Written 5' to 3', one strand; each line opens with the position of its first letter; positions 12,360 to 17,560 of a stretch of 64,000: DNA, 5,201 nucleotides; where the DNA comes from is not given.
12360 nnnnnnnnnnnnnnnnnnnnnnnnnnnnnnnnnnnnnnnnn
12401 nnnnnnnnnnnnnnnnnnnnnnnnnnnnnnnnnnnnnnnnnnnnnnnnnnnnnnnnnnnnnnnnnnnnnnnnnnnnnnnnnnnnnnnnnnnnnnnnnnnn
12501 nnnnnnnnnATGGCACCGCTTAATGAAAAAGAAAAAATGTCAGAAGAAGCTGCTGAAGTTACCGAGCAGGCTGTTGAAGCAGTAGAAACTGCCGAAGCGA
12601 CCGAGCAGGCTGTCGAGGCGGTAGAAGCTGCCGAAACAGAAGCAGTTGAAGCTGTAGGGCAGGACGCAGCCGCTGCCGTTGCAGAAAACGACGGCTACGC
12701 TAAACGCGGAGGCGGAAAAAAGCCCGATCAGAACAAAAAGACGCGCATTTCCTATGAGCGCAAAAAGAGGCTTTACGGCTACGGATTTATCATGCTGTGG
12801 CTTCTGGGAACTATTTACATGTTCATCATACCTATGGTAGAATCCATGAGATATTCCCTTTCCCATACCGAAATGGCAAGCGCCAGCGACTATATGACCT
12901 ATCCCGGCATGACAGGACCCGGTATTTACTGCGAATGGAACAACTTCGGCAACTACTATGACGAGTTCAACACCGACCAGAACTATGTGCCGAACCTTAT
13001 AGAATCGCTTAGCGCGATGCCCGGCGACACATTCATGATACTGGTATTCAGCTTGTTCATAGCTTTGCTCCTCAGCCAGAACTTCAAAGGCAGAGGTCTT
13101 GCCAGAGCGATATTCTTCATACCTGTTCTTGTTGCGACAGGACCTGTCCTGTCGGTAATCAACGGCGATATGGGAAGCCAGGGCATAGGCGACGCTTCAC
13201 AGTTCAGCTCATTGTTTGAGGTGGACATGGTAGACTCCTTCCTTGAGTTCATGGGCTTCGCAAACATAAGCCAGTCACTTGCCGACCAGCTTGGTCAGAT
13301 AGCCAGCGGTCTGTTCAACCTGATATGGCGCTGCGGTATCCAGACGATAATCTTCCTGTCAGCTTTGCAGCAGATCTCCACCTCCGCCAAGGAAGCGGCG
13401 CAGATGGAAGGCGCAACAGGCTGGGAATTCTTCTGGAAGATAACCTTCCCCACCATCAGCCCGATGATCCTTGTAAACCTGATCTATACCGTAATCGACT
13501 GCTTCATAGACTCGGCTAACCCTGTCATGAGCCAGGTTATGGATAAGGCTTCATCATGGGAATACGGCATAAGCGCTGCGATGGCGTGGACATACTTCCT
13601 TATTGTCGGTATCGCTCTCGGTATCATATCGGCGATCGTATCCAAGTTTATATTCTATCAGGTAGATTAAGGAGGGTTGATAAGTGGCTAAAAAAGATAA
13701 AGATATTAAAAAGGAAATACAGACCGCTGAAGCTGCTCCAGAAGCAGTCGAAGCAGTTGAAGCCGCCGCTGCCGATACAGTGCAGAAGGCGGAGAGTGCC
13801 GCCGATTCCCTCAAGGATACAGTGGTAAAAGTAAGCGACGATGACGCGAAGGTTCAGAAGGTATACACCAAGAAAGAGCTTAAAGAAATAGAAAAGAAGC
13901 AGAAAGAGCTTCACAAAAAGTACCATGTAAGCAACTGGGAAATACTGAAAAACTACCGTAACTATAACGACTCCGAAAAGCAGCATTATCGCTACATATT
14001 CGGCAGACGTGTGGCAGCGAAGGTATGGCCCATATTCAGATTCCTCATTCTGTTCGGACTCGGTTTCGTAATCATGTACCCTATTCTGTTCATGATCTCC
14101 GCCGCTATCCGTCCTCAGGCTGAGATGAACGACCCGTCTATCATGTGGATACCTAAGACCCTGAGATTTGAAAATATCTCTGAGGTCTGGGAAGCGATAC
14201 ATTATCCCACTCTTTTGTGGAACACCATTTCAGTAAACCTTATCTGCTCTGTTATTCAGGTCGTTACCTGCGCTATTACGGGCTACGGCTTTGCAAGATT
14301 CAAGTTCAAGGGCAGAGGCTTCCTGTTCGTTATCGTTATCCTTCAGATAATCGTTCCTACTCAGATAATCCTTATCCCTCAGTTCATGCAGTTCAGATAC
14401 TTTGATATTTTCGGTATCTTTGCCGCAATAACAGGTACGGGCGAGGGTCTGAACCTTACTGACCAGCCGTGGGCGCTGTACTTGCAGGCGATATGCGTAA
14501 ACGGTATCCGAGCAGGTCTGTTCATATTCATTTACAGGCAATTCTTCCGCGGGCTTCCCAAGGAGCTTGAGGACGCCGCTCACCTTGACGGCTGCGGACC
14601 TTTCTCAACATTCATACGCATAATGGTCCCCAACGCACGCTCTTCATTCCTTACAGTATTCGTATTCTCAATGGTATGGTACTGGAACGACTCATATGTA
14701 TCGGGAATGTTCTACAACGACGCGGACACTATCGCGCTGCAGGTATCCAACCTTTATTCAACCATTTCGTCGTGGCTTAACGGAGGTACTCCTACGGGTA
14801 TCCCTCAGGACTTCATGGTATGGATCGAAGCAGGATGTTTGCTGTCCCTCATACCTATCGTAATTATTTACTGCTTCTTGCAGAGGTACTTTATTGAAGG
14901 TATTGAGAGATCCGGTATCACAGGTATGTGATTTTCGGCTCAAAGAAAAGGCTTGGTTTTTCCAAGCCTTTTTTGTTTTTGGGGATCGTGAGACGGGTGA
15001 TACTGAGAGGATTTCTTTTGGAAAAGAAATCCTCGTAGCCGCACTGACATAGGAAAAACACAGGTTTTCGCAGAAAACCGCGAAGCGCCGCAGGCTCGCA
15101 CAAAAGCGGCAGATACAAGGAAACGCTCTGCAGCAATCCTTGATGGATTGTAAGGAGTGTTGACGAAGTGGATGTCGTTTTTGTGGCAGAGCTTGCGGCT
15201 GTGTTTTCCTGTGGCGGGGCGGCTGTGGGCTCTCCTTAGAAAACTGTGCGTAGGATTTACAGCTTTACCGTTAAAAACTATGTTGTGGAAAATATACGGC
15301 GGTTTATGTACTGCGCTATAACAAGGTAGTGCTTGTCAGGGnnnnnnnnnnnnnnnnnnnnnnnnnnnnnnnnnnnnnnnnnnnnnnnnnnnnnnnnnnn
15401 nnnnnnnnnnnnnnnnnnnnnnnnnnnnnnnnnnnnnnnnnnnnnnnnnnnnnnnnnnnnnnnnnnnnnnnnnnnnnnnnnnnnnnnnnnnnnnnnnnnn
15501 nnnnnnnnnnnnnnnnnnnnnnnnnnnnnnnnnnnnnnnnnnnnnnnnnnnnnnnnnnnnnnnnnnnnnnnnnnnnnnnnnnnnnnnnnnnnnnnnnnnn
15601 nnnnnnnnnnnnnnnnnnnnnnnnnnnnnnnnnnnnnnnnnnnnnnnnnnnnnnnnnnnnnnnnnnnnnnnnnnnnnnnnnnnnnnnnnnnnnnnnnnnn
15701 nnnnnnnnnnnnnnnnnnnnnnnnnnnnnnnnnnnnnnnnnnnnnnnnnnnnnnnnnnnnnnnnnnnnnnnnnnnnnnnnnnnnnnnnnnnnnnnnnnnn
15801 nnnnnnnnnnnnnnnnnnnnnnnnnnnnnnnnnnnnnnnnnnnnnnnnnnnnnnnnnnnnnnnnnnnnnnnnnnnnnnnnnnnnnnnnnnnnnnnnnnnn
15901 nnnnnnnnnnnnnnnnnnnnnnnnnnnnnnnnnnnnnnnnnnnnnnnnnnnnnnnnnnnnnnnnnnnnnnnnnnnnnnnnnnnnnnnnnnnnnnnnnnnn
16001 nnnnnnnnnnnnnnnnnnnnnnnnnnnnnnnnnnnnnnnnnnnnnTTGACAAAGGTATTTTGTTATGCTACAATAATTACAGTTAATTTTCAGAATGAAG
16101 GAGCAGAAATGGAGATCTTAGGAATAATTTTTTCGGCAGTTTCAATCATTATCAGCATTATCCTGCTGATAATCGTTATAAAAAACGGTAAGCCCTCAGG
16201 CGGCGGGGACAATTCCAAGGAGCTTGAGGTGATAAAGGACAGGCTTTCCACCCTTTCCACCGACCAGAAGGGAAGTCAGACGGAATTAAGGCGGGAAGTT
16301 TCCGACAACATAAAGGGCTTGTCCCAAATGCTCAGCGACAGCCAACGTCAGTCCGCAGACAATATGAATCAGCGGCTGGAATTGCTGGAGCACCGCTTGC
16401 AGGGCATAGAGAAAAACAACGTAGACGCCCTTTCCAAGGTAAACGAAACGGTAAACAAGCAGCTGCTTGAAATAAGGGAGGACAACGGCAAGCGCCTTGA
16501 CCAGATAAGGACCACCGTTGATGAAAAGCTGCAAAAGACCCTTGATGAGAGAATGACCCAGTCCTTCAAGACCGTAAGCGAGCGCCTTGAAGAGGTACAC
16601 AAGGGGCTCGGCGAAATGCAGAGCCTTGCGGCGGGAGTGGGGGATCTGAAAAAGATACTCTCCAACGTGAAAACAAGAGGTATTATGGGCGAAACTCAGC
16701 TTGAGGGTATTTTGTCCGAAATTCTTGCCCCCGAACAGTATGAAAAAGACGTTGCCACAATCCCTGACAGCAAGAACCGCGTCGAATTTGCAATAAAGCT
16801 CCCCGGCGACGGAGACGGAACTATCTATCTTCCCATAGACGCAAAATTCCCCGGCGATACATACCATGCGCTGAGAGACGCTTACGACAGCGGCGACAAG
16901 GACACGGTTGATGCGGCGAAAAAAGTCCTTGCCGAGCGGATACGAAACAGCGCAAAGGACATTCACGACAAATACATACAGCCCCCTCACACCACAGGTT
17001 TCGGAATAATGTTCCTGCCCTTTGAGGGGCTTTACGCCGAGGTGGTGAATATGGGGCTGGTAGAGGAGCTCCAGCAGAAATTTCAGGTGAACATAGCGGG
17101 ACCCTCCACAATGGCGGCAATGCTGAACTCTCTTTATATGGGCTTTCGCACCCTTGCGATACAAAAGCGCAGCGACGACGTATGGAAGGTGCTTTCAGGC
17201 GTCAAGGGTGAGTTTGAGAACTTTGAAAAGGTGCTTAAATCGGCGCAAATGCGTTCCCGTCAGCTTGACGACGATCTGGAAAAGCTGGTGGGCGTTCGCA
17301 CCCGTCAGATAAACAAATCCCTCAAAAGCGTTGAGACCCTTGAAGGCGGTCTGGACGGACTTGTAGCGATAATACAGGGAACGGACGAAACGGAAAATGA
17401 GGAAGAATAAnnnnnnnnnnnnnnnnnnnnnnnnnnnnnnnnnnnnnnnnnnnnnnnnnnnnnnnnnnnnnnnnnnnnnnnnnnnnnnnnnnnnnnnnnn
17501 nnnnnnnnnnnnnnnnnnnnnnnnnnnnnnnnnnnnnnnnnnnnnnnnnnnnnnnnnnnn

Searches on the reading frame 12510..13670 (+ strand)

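Call 63: search_protein_families(library=pfam, proteins=[window:12510-13670:+], max_evalue=0.0001)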
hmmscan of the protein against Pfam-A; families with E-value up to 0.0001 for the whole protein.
window:12510-13670:+ (386 aa): 1 family
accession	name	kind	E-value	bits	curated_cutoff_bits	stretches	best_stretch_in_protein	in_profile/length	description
PF00528.27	BPD_transp_1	-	6.4e-06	26.4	26.4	1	182-377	6-171/184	Binding-protein-dependent transport system inner membrane component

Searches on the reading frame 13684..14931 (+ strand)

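Call 67: search_protein_families(library=pfam, proteins=[window:13684-14931:+], max_evalue=0.00001)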
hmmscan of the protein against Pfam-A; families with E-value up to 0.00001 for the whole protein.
window:13684-14931:+ (415 aa): 1 family
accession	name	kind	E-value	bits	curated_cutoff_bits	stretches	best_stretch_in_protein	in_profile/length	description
PF00528.27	BPD_transp_1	-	3.8e-15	56.5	26.4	1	199-405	4-180/184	Binding-protein-dependent transport system inner membrane component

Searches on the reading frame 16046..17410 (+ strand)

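Call 67: search_protein_families(library=pfam, proteins=[window:16046-17410:+], max_evalue=0.00001)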
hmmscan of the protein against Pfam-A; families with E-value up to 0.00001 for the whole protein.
window:16046-17410:+ (454 aa): 1 family
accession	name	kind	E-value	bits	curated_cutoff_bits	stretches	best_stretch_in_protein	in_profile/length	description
PF02646.22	RmuC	-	4.7e-69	233.1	26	1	149-433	1-285/291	RmuC family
